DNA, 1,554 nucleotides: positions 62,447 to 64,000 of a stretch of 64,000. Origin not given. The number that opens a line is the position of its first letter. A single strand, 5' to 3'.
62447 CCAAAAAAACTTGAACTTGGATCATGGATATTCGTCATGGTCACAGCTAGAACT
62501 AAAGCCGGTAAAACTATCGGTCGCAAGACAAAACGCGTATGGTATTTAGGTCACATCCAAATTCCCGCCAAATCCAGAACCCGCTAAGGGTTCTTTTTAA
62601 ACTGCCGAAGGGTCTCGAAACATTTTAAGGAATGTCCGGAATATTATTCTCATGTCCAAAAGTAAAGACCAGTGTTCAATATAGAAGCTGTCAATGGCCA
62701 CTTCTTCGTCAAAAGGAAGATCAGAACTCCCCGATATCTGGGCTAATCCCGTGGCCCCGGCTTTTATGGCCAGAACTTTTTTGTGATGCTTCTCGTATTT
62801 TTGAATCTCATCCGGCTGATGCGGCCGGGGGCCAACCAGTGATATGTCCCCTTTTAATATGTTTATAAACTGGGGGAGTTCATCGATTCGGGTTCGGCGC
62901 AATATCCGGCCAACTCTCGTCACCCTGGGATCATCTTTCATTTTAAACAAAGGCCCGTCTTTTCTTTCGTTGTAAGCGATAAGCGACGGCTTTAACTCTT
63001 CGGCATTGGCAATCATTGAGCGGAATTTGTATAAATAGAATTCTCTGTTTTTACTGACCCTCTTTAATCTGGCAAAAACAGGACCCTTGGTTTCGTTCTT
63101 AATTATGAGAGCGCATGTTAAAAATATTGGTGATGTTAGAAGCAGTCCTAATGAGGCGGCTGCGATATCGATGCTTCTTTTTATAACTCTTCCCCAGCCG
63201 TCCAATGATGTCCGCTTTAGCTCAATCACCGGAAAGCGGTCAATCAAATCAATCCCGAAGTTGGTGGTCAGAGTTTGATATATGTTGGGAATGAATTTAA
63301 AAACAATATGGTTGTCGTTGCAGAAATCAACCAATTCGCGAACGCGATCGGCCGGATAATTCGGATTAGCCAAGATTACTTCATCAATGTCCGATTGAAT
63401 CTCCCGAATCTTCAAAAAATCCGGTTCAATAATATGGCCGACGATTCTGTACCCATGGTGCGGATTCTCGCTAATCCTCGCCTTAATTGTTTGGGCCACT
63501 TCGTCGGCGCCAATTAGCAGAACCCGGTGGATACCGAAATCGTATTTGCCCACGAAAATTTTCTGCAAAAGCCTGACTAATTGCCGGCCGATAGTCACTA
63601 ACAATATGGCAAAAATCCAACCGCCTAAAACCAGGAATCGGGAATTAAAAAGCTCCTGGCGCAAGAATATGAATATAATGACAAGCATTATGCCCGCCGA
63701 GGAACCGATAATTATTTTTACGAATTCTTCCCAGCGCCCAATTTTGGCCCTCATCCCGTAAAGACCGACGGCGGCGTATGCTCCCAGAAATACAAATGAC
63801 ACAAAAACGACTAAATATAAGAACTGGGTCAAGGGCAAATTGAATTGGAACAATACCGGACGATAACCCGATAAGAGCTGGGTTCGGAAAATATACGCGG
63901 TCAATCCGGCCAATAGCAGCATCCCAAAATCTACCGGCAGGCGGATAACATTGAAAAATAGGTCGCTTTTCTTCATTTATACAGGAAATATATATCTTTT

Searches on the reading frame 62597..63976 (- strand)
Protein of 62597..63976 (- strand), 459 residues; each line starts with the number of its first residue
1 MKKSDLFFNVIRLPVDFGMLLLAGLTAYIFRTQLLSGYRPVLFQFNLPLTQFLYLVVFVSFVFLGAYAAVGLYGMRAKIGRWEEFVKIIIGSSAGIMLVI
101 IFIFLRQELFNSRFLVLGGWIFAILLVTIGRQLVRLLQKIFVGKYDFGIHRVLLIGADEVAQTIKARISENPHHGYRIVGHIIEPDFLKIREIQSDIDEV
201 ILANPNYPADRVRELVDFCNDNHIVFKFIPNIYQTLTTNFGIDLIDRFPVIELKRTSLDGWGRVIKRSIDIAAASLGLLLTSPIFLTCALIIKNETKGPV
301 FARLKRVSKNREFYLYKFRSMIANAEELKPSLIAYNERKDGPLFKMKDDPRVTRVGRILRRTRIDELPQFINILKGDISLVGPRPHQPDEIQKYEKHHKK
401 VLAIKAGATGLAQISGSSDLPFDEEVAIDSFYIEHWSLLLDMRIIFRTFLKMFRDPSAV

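Call 39: find_encoding_contigs(protein=window:62597-63976:-, flank=10000, max_places=1)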
Protein window:62597-63976:- (459 aa): 23 contigs read that carry it; 1 place shown.
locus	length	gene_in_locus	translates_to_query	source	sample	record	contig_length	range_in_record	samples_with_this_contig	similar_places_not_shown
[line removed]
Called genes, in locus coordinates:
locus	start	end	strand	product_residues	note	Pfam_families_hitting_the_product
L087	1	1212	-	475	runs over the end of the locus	PF13328:HD_4, PF01966:HD, PF04607:RelA_SpoT, PF02824:TGS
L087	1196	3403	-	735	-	PF01751:Toprim, PF01131:Topoisom_bac, PF01396:Zn_ribbon_Top1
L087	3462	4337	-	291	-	PF02481:DNA_processg_A, PF17782:WHD_DprA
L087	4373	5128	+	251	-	PF00535:Glycos_transf_2, PF10111:Glyco_tranf_2_2, PF13641:Glyco_tranf_2_3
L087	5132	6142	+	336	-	PF01087:GalP_UDP_transf, PF16285:DUF4931_N, PF01230:HIT (faint), PF16268:DUF4921 (weak)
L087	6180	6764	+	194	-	PF09335:VTT_dom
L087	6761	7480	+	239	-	PF00121:TIM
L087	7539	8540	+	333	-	PF00162:PGK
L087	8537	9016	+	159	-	PF00293:NUDIX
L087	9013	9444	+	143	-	PF00075:RNase_H, PF13456:RVT_3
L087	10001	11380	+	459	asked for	PF02397:Bac_transf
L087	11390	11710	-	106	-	-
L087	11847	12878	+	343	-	PF00534:Glycos_transf_1, PF13692:Glyco_trans_1_4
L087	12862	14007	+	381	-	PF13439:Glyco_transf_4, PF20706:GT4-conflict, PF00534:Glycos_transf_1, PF13692:Glyco_trans_1_4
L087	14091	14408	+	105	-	-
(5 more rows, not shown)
